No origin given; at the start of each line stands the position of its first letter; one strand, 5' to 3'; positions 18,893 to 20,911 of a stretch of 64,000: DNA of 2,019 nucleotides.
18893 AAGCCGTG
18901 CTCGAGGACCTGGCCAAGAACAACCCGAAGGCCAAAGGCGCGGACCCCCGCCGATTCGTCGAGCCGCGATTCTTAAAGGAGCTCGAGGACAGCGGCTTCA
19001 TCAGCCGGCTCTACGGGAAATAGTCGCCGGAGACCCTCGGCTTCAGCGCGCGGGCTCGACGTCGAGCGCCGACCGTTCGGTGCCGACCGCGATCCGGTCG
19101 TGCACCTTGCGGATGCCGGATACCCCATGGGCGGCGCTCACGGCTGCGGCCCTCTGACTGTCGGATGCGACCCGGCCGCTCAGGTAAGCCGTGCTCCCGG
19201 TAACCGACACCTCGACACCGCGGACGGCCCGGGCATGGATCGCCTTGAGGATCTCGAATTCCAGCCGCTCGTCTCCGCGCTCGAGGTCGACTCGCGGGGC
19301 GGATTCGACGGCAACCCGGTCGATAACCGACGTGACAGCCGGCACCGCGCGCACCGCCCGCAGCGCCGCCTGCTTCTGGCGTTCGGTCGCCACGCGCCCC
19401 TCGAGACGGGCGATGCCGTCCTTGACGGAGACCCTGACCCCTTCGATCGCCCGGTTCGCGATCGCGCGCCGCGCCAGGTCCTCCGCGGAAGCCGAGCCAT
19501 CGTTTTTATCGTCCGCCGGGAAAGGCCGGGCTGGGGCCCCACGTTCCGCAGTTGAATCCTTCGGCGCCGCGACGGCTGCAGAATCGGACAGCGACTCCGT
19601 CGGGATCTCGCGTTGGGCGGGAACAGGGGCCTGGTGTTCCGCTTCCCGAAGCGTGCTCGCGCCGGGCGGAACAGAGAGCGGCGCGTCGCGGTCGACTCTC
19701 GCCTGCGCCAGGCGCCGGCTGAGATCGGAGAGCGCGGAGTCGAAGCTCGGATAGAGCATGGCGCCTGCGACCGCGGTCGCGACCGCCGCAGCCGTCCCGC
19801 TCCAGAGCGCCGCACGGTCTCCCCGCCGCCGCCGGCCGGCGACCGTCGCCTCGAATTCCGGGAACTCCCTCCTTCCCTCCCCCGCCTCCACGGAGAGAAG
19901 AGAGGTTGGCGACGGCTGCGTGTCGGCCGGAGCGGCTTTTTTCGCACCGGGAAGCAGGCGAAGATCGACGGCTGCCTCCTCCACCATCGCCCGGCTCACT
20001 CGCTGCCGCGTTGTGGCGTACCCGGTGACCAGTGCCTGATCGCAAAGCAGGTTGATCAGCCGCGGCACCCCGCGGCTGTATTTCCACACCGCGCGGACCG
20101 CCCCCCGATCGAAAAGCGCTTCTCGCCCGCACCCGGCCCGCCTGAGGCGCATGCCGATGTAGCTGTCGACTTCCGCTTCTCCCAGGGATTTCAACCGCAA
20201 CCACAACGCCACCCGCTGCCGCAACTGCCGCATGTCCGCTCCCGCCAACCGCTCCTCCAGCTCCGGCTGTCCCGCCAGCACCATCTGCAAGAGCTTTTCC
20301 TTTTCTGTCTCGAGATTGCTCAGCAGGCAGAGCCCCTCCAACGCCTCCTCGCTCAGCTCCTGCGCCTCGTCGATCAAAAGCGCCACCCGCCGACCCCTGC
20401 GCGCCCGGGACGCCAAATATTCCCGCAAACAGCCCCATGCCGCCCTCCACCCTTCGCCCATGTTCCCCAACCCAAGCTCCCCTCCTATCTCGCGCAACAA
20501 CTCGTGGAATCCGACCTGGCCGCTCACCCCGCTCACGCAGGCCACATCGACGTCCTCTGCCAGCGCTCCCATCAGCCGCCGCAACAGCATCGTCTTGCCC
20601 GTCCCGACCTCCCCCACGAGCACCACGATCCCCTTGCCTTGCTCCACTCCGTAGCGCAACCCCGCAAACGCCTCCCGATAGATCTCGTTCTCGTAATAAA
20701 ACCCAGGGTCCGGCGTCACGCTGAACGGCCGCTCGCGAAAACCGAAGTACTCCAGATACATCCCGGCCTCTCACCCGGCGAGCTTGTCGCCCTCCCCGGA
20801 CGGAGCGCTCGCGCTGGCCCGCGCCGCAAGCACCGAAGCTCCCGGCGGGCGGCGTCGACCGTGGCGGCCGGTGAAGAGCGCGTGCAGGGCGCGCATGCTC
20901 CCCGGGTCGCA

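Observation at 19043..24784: opgG-opgH operon tightly followed by an ExeA-type AAA ATPase whose periplasmic module is two BON (OsmY-like) domains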

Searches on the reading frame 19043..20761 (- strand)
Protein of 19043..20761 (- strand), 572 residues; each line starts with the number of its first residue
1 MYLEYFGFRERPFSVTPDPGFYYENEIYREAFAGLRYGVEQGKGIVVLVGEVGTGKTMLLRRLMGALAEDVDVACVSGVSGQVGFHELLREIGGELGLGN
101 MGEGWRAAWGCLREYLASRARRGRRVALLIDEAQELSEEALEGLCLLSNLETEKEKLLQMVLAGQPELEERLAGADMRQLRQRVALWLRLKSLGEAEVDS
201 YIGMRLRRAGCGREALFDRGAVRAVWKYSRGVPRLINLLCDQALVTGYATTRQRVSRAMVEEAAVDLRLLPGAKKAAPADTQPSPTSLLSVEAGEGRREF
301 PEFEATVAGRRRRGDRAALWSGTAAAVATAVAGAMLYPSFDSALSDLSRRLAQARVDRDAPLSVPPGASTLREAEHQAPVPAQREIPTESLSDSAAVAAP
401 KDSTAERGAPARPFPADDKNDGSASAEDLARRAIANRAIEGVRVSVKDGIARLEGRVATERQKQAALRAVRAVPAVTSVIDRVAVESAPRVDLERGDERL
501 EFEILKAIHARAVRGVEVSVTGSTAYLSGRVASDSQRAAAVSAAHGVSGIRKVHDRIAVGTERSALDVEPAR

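Call 6: search_protein_families(library=pfam, proteins=[window:19043-20761:-], max_evalue=0.01)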
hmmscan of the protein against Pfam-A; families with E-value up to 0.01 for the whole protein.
window:19043-20761:- (572 aa): 6 families
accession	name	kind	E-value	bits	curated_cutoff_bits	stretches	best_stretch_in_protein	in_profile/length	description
PF13401.12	AAA_22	-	8.3e-26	91.3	27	1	41-172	3-130/130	AAA domain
PF04972.22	BON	-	2.5e-17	63.3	27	2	497-560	2-68/69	BON domain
PF13191.12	AAA_16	-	4.4e-09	37.5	32.6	1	39-156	19-163/167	AAA ATPase domain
PF05729.18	NACHT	-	4.8e-06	26.9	26.7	1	45-153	2-116/167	NACHT domain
PF25199.1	nSTAND_NTPase5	-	1.3e-05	25.5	34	1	36-69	34-67/145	Novel STAND NTPase 5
PF02492.25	cobW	-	0.0068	16.5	20.7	0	45-78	2-35/180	CobW/HypB/UreG, nucleotide-binding domain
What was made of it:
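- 19952..20761 (-): Cytoplasmic AAA+ domain, residues 1-270. Walker A is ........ (50-57) and Walker B is LLIDEAQ (128-134). AAA_22, E 8e-26 (call 6).
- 19082..19273 (-): BON domain 2, residues about 497-560. The best PF04972 stretch, 497-560 (call 6).
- On ExeA/GspA (T2SS secretin assembly ATPase): Two BON domains occupy that position (call 6).
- On BON-domain proteins (PF04972): 63.3 bits against a cutoff of 27, in two stretches (call 6).
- Checked: The 572-aa ORF, 19043-20761: AAA_22 at residues 41-172 (E 8e-26), AAA_16, and two BON stretches (E 2.5e-17) (call 6).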

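Call 7: search_protein_families(library=ncbifam, proteins=[window:19043-20761:-], max_evalue=0.01)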
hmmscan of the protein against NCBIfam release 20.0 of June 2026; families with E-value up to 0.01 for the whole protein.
window:19043-20761:- (572 aa): 5 families
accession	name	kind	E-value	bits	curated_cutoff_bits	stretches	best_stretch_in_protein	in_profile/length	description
TIGR03015.1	pepcterm_ATPase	hypoth_equivalog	4.1e-75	252.7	324.5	1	1-267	1-266/269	XrtA/PEP-CTERM system-associated ATPase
NF051434.1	ArfA_OmpATb_N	equivalog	4.7e-09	36.6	81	1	446-559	6-114/114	channel-forming protein ArfA/OmpATb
NF007858.0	PRK10568.1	equivalog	8.7e-07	28.7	174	1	517-562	81-128/206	molecular chaperone OsmY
NF008399.0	PRK11198.1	equivalog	1.1e-05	25.8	134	0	513-563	42-92/149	peptidoglycan-binding protein LysM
TIGR00073.1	hypB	equivalog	0.0093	15.5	121.2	0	41-78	28-65/217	hydrogenase nickel incorporation protein HypB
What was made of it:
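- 19043..20761 (-): The third gene, encoding a 572-aa bitopic ExeA-family AAA+ ATPase with a periplasmic tandem BON module. Domain hits in calls 6 and 7.
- On TIGR03015 PEP-CTERM-associated ATPase: 252.7 bits for the window protein (call 7).
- On OsmY (NF007858): 28.7 bits (call 7).
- On opgGH operon (OPG backbone synthesis): Calls 6 and 7.
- Closest known: Described OPG gene sets: opgGH plus opgB, opgC, opgD and opgE. Same: opgG and opgH here are clear orthologues in the usual order (calls 6, 7).
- Checked: The nearest curated family is TIGR03015 (PEP-CTERM-associated ATPase), at 252.7 bits against a cutoff of 324.5 (call 7).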

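Call 11: find_homologous_proteins(query=window:19043-20761:-, max_evalue=0.00001)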
Query window:19043-20761:- (572 aa): 1099 proteins with E <= 0.00001 among 8000 candidates; the best 120 are listed.
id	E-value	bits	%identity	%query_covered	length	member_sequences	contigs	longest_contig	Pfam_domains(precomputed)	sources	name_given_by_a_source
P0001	0.0e+0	1218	100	100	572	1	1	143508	PF04972.23,PF05729.19,PF13401.13,PF25199.2,PF13191.13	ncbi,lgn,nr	ncbi:MAG TPA: AAA family ATPase [candidate division Zixibacteria bacterium]|nr:AAA family ATPase [ca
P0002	7.4e-97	344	39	98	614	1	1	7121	PF04972.23,PF13401.13,PF01637.25,PF13191.13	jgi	jgi:general secretion pathway protein A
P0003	1.8e-90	323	42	85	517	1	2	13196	PF04972.23,PF13401.13,PF13191.13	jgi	jgi:general secretion pathway protein A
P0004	1.9e-89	319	41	85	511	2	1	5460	PF04972.23,PF13401.13,PF13191.13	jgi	-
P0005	1.6e-88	316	43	85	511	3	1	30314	PF04972.23,PF13401.13,PF13191.13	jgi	jgi:general secretion pathway protein A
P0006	1.0e-87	313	38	98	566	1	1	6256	PF04972.23,PF25201.1,PF13604.13,PF13401.13,PF13191.13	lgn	-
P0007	3.5e-87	312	40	85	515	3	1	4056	PF04972.23,PF13401.13,PF13191.13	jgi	jgi:general secretion pathway protein A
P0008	7.4e-87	311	37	99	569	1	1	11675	PF04972.23,PF13604.13,PF13401.13,PF13191.13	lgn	-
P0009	7.6e-86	307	40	85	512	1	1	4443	PF04972.23,PF13401.13,PF13191.13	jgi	jgi:general secretion pathway protein A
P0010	9.5e-86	307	40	85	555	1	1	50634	PF04972.23,PF13401.13,PF25199.2,PF13191.13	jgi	jgi:general secretion pathway protein A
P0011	1.7e-85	306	42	85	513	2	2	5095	PF04972.23,PF13401.13,PF13191.13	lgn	-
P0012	1.9e-85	306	37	99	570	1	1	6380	PF04972.23,PF25201.1,PF13604.13,PF13245.13,PF13401.13,PF13191.13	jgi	jgi:general secretion pathway protein A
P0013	3.4e-85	305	40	85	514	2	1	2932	PF04972.23,PF13401.13,PF13191.13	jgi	jgi:general secretion pathway protein A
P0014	3.8e-85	305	40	85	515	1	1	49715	PF04972.23,PF13401.13,PF13191.13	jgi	jgi:general secretion pathway protein A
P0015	9.3e-85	304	40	85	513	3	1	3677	PF04972.23,PF13401.13,PF13191.13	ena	-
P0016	1.1e-84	303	39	85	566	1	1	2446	PF04972.23,PF13401.13,PF13191.13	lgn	-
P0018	5.8e-83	298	37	87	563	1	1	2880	PF04972.23,PF13604.13,PF13401.13,PF01637.25,PF13191.13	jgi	jgi:general secretion pathway protein A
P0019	6.9e-83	298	39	85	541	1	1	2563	PF04972.23,PF13401.13,PF25199.2,PF13191.13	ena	-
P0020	7.8e-83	297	38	87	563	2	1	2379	PF04972.23,PF13604.13,PF13401.13,PF01637.25,PF13191.13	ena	-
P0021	2.1e-82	296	37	98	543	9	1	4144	PF04972.23,PF13401.13,PF13191.13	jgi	jgi:general secretion pathway protein A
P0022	6.0e-82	294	37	87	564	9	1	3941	PF04972.23,PF13604.13,PF13401.13,PF13191.13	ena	-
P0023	1.2e-81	293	38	85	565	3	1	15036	PF04972.23,PF13604.13,PF13401.13,PF25199.2,PF13191.13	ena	-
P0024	5.0e-81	291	38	85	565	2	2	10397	PF04972.23,PF13401.13,PF13191.13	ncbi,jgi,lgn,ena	-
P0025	2.5e-80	289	38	85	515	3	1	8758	PF04972.23,PF13401.13,PF13191.13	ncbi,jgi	jgi:general secretion pathway protein A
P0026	2.9e-80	289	39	85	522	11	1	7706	PF13173.13,PF04972.23,PF13401.13,PF13191.13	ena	-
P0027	1.3e-78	283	50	47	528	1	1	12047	PF04972.23,PF13604.13,PF13401.13,PF13191.13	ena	-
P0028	1.7e-78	283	39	85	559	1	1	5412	PF04972.23,PF13401.13,PF13191.13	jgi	jgi:general secretion pathway protein A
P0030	5.6e-77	278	48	47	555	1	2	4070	PF04972.23,PF13245.13,PF13401.13,PF09848.16,PF13191.13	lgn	-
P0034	9.3e-76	274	39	85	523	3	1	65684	PF13173.13,PF04972.23,PF13604.13,PF13401.13,PF13191.13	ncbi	ncbi:MAG TPA: AAA family ATPase [Candidatus Binatia bacterium]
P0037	5.0e-75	272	38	85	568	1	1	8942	PF04972.23,PF13401.13,PF09848.16,PF25199.2,PF13191.13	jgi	jgi:general secretion pathway protein A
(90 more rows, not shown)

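Call 13: find_encoding_contigs(protein=P0010, flank=10000, max_places=2)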
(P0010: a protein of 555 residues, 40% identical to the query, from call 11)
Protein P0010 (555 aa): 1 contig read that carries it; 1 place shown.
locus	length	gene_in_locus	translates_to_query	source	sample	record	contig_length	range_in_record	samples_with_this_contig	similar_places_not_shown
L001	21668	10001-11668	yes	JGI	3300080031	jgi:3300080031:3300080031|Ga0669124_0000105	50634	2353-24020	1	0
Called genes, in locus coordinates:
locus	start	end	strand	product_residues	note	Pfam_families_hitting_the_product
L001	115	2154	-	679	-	PF12439:GDE_N, PF06202:GDE_C, PF22422:MGH1-like_GH (faint)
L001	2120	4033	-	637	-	PF00128:Alpha-amylase, PF11941:DUF3459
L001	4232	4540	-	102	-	PF01068:DNA_ligase_A_M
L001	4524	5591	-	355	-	PF21686:LigD_Prim-Pol, PF01896:DNA_primase_S (weak)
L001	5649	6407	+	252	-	-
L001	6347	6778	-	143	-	PF00571:CBS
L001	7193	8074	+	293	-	-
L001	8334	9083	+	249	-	PF05239:PRC (faint)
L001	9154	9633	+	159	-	-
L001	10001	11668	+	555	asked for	PF13191:AAA_16, PF25199:nSTAND_NTPase5 (faint), PF13401:AAA_22, PF04972:BON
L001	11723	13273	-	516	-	PF06609:TRI12 (weak), PF07690:MFS_1, PF00083:Sugar_tr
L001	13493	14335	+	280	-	PF02633:Creatininase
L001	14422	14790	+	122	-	PF00903:Glyoxalase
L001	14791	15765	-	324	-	PF13379:NMT1_2, PF09084:NMT1, PF12974:Phosphonate-bd (weak)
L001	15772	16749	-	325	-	PF13379:NMT1_2, PF09084:NMT1, PF12974:Phosphonate-bd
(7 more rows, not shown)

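Call 14: find_encoding_contigs(protein=P0014, flank=10000, max_places=2)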
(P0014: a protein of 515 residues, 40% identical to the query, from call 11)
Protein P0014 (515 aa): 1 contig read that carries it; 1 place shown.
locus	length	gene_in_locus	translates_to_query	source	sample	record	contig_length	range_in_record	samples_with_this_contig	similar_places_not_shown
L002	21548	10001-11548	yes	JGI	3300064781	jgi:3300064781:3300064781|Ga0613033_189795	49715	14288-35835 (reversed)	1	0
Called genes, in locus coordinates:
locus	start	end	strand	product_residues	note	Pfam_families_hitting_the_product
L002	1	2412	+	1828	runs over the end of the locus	PF13185:GAF_2, PF01590:GAF, PF13492:GAF_3, PF01590:GAF, PF13185:GAF_2, PF13492:GAF_3, PF01590:GAF, PF13185:GAF_2, +23 more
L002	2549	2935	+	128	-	PF13366:PDDEXK_3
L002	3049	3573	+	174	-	PF00072:Response_reg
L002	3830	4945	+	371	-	PF00072:Response_reg, PF00211:Guanylate_cyc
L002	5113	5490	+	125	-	PF00903:Glyoxalase, PF13669:Glyoxalase_4 (faint), PF18029:Glyoxalase_6 (weak)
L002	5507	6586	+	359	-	PF01547:SBP_bac_1, PF13416:SBP_bac_8, PF13343:SBP_bac_6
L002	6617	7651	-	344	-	PF09084:NMT1, PF13379:NMT1_2 (weak), PF12974:Phosphonate-bd (faint)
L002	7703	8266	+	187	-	PF01625:PMSR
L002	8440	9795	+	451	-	PF00083:Sugar_tr, PF07690:MFS_1, PF00083:Sugar_tr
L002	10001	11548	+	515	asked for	PF13191:AAA_16, PF13401:AAA_22, PF04972:BON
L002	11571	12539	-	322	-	PF13379:NMT1_2, PF09084:NMT1, PF12974:Phosphonate-bd (weak)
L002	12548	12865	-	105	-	PF00355:Rieske, PF13806:Rieske_2 (weak)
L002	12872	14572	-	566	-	PF07969:Amidohydro_3, PF01979:Amidohydro_1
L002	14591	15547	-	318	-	PF13379:NMT1_2, PF09084:NMT1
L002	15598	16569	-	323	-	PF14870:PSII_BNR (faint), PF15902:Sortilin-Vps10 (faint)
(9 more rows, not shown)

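Call 15: find_encoding_contigs(protein=P0034, flank=10000, max_places=2)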
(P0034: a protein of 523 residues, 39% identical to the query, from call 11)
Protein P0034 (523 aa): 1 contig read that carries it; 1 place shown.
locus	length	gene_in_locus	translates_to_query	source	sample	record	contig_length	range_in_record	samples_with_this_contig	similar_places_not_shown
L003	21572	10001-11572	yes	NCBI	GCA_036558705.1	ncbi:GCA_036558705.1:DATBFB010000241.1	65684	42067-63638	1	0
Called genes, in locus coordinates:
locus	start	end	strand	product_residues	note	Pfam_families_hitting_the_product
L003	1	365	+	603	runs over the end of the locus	PF25323:6TM_PilS, PF00989:PAS, PF08448:PAS_4 (weak), PF13426:PAS_9, PF00158:Sigma54_activat, PF14532:Sigma54_activ_2, PF25601:AAA_lid_14, PF02954:HTH_8, +1 more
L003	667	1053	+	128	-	PF07963:N_methyl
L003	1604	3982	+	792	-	PF09586:YfhO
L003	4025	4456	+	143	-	-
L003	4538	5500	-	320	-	PF00701:DHDPS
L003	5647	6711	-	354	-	PF13378:MR_MLE_C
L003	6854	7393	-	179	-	-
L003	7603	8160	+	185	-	PF01625:PMSR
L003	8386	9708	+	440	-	PF00083:Sugar_tr, PF07690:MFS_1, PF00083:Sugar_tr, PF07690:MFS_1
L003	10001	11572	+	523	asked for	PF13191:AAA_16, PF13604:AAA_30 (faint), PF13173:AAA_14 (faint), PF13401:AAA_22, PF04972:BON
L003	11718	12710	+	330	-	PF09084:NMT1, PF12974:Phosphonate-bd, PF13379:NMT1_2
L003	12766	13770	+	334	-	PF13416:SBP_bac_8 (weak), PF13343:SBP_bac_6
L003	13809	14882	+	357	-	PF02615:Ldh_2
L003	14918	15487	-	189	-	PF00160:Pro_isomerase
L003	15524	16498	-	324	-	PF09084:NMT1, PF13379:NMT1_2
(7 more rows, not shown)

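Call 16: find_encoding_contigs(protein=P0002, flank=10000, max_places=2)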
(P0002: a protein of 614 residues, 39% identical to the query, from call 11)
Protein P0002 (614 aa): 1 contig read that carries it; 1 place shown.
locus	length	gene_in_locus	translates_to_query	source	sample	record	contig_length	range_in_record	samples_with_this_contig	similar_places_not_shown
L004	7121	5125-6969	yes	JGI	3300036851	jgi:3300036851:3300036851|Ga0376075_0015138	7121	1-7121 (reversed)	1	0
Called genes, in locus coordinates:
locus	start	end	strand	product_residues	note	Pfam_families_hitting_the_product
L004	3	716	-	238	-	?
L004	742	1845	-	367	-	PF02615:Ldh_2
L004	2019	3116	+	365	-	PF13531:SBP_bac_11 (weak), PF01547:SBP_bac_1, PF13416:SBP_bac_8, PF13343:SBP_bac_6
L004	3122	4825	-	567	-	PF00528:BPD_transp_1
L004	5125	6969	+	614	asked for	PF01637:ATPase_2 (faint), PF13191:AAA_16, PF13401:AAA_22, PF04972:BON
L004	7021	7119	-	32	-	?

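Call 17: find_encoding_contigs(protein=P0008, flank=10000, max_places=2)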
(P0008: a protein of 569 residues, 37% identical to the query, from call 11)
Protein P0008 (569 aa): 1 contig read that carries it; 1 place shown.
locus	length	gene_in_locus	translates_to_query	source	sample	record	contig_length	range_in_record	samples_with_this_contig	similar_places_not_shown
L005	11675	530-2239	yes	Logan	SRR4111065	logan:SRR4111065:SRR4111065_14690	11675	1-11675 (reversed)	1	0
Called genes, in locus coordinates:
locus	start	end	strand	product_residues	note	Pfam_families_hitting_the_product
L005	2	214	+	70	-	?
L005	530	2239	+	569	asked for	PF13191:AAA_16, PF13604:AAA_30 (weak), PF13401:AAA_22, PF04972:BON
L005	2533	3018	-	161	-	-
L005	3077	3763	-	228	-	PF13193:AMP-binding_C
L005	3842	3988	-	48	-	-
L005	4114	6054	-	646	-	PF00501:AMP-binding, PF13193:AMP-binding_C, PF00550:PP-binding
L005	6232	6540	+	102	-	-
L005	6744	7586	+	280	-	PF13483:Lactamase_B_3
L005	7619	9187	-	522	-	PF00881:Nitroreductase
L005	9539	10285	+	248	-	PF00117:GATase, PF07722:Peptidase_C26 (weak)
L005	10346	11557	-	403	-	PF05977:MFS_3, PF07690:MFS_1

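Call 18: find_encoding_contigs(protein=P0005, flank=10000, max_places=2)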
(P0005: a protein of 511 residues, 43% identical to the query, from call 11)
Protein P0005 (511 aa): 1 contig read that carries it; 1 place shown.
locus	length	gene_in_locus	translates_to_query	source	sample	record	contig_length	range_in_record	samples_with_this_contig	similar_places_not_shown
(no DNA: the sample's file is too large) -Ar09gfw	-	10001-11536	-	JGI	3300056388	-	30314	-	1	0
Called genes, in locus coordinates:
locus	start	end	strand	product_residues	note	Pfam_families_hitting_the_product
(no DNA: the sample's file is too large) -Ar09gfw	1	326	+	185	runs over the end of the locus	PF01625:PMSR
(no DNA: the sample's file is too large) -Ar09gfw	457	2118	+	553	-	PF12729:4HB_MCP_1, PF00672:HAMP (weak), PF00512:HisKA, PF02518:HATPase_c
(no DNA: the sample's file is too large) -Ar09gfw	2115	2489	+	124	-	PF00072:Response_reg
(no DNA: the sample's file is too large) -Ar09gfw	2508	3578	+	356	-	PF00072:Response_reg, PF00211:Guanylate_cyc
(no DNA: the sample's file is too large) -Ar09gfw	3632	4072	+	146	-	PF01880:Desulfoferrodox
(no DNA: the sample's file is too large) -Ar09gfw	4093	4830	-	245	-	PF14686:fn3_3, PF13620:CarboxypepD_reg, PF13715:CarbopepD_reg_2 (weak)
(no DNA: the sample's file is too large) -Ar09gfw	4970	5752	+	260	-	PF03372:Exo_endo_phos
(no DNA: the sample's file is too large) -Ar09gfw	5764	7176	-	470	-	PF00571:CBS, PF03445:DUF294, PF10335:DUF294_C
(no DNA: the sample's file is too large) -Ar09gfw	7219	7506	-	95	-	-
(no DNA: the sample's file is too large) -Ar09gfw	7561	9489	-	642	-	PF00474:SSF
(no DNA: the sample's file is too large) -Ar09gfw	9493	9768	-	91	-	PF13937:DUF4212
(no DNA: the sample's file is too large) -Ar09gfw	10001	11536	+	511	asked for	PF13191:AAA_16, PF13401:AAA_22, PF04972:BON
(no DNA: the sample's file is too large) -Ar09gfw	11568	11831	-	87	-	PF00355:Rieske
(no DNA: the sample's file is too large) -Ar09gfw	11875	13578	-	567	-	PF07969:Amidohydro_3, PF01979:Amidohydro_1 (weak)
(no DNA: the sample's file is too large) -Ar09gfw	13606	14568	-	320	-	PF15902:Sortilin-Vps10 (faint)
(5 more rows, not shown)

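Call 20: find_related_loci(query=A1, collection=genome_contigs, flank=10000)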
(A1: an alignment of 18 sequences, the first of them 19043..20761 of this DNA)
Query A1 (572 aa) in genome_contigs; peptide patterns used: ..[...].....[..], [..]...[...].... (x = any residue, [..] = any of these).
600 stretches matched a pattern (row limit reached: there are more); 415 encode a relative of the query (tblastn E <= 1e-3); the best 80 are kept; 80 distinct loci.
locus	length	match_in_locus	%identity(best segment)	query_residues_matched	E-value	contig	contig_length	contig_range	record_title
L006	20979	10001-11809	40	1-561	6e-111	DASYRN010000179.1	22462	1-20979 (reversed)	MAG TPA_asm: Candidatus Binatia bacterium isolate SMAG_U4512 k141_4084542, whole genome shotgun sequence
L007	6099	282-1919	39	1-561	2e-91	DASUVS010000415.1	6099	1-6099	MAG TPA_asm: Candidatus Binatia bacterium isolate SMAG_U1821 k141_1056715, whole genome shotgun sequence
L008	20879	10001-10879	45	1-294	2e-75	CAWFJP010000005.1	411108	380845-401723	MAG: uncultured delta proteobacterium isolate MFD02242.bin.2.64 genome assembly, contig: contig_14819, whole genome shot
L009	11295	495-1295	51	1-269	5e-74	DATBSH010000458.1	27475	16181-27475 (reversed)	MAG TPA_asm: Pyrinomonadaceae bacterium isolate SMAG_U4152 k141_1588515, whole genome shotgun sequence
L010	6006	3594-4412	49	1-274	6e-71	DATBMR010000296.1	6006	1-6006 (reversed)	MAG TPA_asm: Candidatus Binatia bacterium isolate SMAG_U4003 k141_115753, whole genome shotgun sequence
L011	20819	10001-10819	49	1-274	7e-68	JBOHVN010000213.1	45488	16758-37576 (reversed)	MAG: Candidatus Binatia bacterium isolate M3-S_metawrap_bin.190 k127_1271334, whole genome shotgun sequence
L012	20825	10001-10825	46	1-276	3e-67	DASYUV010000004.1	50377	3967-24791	MAG TPA_asm: Candidatus Binatia bacterium isolate SMAG_U4604 k141_1074304, whole genome shotgun sequence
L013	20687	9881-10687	44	1-270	8e-65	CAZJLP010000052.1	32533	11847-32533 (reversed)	MAG TPA_asm: uncultured Opitutaceae bacterium isolate binchicken_co174_45 genome assembly, contig: NODE_195_length_32533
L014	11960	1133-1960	44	1-276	3e-63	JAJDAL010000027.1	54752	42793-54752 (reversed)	MAG: Deltaproteobacteria bacterium isolate OFTM280 OFTM280_26, whole genome shotgun sequence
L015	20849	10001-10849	43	1-281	3e-63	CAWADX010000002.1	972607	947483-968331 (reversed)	MAG: uncultured Acidobacteriota bacterium isolate MFD03346.bin.1.39 genome assembly, contig: contig_11146, whole genome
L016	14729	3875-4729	43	1-283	1e-62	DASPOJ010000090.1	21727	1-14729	MAG TPA_asm: Candidatus Methylomirabilota bacterium isolate SMAG_U12144 k141_34254, whole genome shotgun sequence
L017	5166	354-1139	45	1-264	4e-62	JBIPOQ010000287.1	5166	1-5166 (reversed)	MAG: Myxococcota bacterium isolate ME2014-08-22_3300042298_group5_bin105 Rohwer_bin1513_scaffold_25062_c1, whole genome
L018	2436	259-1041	43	1-263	7e-63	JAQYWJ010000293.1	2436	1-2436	MAG: Desulfobacter sp. isolate Glu_egg_str_bin67 NODE_43116_length_2436_cov_29.248159, whole genome shotgun sequence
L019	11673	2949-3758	44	1-274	2e-61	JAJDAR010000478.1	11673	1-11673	MAG: Deltaproteobacteria bacterium isolate OFTM245 OFTM245_477, whole genome shotgun sequence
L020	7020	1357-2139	42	1-263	4e-61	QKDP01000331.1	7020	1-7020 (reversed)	MAG: Desulfobacter postgatei isolate SZUA-453 scaffold_46313, whole genome shotgun sequence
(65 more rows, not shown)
